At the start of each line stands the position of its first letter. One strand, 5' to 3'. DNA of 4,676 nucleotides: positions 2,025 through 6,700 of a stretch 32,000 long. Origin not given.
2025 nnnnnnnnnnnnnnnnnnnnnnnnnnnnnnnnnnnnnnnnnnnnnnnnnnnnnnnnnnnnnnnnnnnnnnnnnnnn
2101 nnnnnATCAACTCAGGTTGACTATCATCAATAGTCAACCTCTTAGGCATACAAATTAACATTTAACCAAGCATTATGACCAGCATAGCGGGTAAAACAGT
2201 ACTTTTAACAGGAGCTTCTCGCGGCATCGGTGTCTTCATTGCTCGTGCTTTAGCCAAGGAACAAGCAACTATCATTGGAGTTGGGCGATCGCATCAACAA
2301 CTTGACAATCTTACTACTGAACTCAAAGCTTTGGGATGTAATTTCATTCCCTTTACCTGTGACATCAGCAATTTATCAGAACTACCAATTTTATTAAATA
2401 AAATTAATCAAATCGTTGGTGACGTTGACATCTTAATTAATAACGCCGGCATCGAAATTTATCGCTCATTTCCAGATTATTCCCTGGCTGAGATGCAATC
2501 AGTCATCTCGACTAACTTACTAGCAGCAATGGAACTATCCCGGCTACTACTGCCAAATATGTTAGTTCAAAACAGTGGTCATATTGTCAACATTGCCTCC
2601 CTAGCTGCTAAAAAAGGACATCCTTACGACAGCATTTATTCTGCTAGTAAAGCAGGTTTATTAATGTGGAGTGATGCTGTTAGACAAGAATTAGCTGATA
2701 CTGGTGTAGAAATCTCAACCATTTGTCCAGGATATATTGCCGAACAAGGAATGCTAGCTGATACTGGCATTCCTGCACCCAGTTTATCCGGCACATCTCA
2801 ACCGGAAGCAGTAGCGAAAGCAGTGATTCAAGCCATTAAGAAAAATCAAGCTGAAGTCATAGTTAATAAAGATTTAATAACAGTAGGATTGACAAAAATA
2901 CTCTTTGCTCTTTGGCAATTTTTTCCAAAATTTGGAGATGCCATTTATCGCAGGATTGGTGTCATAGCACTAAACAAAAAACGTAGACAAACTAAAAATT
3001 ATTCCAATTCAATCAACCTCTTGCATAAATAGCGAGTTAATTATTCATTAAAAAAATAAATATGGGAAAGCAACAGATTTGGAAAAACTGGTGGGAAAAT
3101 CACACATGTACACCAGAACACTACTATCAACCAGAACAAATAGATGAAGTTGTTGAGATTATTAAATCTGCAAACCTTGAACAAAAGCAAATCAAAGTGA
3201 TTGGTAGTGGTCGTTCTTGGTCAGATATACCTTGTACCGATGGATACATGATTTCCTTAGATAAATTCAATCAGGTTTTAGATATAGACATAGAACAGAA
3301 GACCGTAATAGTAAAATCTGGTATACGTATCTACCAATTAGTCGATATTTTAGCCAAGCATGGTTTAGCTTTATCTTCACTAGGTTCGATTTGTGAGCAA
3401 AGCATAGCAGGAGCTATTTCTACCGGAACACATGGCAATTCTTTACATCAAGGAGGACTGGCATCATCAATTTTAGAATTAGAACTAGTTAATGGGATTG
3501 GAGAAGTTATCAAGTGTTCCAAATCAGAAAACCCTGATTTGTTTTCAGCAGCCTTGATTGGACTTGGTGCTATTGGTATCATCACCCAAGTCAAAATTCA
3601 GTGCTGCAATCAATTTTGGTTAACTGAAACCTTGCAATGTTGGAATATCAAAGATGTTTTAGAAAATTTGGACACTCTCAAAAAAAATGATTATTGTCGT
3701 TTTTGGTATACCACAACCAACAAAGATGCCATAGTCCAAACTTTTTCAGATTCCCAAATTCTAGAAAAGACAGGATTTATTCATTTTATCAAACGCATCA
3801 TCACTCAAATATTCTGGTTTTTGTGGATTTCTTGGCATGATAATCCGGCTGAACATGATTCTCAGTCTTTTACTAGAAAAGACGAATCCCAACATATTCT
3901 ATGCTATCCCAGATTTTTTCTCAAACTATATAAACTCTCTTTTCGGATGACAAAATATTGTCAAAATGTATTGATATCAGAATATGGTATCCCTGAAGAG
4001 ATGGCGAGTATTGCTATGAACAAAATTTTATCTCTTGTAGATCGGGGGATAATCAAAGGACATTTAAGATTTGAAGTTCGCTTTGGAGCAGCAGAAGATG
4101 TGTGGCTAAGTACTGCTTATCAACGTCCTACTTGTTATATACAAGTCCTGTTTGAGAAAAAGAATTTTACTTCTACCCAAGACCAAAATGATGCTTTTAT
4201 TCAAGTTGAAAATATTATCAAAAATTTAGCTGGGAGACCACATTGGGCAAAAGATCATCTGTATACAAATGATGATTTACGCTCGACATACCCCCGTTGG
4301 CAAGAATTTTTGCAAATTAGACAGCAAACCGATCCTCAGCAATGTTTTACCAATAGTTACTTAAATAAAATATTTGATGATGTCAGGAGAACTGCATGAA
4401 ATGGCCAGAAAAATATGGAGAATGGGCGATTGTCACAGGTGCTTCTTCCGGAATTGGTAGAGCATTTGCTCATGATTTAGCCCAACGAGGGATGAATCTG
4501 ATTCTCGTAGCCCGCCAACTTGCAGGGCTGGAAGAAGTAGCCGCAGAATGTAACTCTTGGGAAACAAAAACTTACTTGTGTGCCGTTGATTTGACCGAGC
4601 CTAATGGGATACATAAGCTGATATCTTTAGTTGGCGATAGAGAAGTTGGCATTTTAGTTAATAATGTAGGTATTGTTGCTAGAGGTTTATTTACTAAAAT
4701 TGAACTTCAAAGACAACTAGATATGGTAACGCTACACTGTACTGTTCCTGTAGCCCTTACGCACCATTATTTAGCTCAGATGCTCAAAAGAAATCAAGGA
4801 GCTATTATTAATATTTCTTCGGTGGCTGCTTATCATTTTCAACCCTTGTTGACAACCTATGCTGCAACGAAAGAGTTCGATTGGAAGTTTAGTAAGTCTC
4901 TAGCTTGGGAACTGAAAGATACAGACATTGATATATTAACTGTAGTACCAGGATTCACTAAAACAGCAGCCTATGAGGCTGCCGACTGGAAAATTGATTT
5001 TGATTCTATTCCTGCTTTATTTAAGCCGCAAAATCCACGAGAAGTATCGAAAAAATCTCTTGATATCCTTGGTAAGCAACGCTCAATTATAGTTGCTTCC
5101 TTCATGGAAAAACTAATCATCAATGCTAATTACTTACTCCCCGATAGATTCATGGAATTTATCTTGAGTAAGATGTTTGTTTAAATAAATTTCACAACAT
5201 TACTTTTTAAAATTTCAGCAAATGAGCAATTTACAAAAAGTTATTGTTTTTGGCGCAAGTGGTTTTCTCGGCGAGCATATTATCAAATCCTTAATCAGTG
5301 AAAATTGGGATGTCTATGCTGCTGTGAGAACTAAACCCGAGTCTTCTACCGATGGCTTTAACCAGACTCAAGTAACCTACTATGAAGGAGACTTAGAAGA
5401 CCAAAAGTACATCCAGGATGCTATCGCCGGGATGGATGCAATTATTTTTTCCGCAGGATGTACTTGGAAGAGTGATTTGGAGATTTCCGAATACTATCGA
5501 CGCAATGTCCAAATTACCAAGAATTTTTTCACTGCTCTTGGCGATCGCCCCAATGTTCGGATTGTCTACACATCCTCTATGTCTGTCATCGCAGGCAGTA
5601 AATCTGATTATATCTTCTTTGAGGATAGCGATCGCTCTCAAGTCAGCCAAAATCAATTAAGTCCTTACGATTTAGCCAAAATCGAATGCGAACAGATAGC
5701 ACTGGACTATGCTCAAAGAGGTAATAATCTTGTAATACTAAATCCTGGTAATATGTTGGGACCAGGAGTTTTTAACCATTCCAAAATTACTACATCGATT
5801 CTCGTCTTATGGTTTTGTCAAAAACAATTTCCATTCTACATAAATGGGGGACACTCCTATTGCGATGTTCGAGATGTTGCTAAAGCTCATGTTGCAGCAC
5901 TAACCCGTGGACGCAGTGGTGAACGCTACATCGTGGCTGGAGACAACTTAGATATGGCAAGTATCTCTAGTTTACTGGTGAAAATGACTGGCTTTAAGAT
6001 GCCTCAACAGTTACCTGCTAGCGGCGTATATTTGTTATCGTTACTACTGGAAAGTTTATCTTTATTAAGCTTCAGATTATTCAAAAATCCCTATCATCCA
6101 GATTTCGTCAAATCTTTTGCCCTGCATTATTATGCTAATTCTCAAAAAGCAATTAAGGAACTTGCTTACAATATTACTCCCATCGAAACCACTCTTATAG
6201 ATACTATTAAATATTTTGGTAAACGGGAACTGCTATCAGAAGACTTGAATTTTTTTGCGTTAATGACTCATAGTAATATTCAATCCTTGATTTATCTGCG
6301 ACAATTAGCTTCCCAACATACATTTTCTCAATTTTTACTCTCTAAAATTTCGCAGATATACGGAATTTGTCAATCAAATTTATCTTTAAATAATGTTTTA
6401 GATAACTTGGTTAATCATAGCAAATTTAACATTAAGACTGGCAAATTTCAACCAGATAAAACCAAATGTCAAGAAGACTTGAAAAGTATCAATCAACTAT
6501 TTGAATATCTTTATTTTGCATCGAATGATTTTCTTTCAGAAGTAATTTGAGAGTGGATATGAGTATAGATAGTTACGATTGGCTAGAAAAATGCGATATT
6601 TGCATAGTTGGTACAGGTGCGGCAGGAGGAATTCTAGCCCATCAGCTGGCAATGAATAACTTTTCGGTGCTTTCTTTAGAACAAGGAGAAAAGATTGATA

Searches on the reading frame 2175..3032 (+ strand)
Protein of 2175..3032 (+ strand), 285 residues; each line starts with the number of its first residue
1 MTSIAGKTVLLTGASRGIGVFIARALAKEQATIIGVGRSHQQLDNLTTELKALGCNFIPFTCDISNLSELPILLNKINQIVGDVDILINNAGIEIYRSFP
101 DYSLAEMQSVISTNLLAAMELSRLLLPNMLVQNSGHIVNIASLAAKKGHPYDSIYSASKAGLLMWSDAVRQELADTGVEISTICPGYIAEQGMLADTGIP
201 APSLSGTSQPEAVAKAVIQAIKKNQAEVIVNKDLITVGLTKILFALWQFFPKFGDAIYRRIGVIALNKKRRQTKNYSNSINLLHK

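Call 55: search_protein_families(library=pfam, proteins=[window:2175-3032:+], max_evalue=0.001)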
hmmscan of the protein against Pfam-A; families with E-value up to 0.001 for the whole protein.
window:2175-3032:+ (285 aa): 4 families
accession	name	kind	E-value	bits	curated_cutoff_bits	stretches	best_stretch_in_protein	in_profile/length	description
PF00106.31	adh_short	-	1.5e-52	178.4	26.6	1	7-189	1-183/195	short chain dehydrogenase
PF13561.12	adh_short_C2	-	1.5e-31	110.2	27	1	13-190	1-178/236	Enoyl-(Acyl carrier protein) reductase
PF08659.16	KR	-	4.8e-14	53.1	22.6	1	8-179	2-169/180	KR domain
PF03447.22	NAD_binding_3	-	0.00098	20.3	24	0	18-120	5-95/116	Homoserine dehydrogenase, NAD binding domain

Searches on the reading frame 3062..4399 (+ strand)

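Call 55: search_protein_families(library=pfam, proteins=[window:3062-4399:+], max_evalue=0.001)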
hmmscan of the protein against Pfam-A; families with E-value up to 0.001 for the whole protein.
window:3062-4399:+ (445 aa): 2 families
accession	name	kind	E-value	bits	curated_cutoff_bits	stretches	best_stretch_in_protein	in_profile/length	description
PF04030.19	ALO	-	3.8e-41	141.9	23.1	1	177-436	1-257/258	D-arabinono-1,4-lactone oxidase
PF01565.28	FAD_binding_4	-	2.9e-30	105.2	26.4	1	18-153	1-139/139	FAD binding domain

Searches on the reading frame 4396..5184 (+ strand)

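Call 55: search_protein_families(library=pfam, proteins=[window:4396-5184:+], max_evalue=0.001)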
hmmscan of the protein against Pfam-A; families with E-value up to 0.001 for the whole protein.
window:4396-5184:+ (262 aa): 4 families
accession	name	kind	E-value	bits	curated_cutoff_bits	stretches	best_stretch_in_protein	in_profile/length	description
PF00106.31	adh_short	-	2e-39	135.6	26.6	1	10-193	2-187/195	short chain dehydrogenase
PF13561.12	adh_short_C2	-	2.1e-24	86.8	27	1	15-196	1-184/236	Enoyl-(Acyl carrier protein) reductase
PF08659.16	KR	-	3.8e-08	33.9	22.6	1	12-161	4-155/180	KR domain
PF01370.27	Epimerase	-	0.00054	19.9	20.9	1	12-82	2-66/240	NAD dependent epimerase/dehydratase family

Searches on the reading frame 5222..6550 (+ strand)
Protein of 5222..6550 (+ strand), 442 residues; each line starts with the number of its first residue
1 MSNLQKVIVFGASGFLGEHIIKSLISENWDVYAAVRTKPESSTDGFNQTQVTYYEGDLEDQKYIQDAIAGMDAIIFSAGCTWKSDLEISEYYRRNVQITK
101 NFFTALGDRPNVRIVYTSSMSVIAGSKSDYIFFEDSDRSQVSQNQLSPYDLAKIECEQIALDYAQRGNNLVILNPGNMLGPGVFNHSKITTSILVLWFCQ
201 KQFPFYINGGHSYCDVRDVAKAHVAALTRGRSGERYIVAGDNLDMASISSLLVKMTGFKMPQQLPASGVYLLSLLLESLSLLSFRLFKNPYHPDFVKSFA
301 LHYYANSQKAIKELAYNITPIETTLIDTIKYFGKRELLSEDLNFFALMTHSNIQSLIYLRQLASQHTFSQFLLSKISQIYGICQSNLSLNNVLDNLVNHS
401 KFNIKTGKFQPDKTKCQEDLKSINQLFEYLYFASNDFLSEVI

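Call 55: search_protein_families(library=pfam, proteins=[window:5222-6550:+], max_evalue=0.001)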
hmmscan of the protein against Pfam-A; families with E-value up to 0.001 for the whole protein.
window:5222-6550:+ (442 aa): 7 families
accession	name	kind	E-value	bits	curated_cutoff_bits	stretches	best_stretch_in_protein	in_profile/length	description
PF01370.27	Epimerase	-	1.7e-30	106.6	20.9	1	7-238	1-239/240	NAD dependent epimerase/dehydratase family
PF01073.25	3Beta_HSD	-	9.9e-20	71.1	22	1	8-179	1-172/280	3-beta hydroxysteroid dehydrogenase/isomerase family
PF13460.12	NAD_binding_10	-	9.9e-13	48.8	27.2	1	11-124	1-103/184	NAD(P)H-binding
PF05368.20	NmrA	-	2.2e-12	47.6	27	1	5-87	3-79/298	NmrA-like family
PF07993.18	NAD_binding_4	-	3.9e-12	46.3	20.1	1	11-210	3-242/258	Male sterility protein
PF16363.11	GDP_Man_Dehyd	-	2.2e-10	40.9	27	1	9-244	2-254/332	GDP-mannose 4,6 dehydratase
PF04321.23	RmlD_sub_bind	-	4.9e-05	23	27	1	6-162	2-138/287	RmlD substrate binding domain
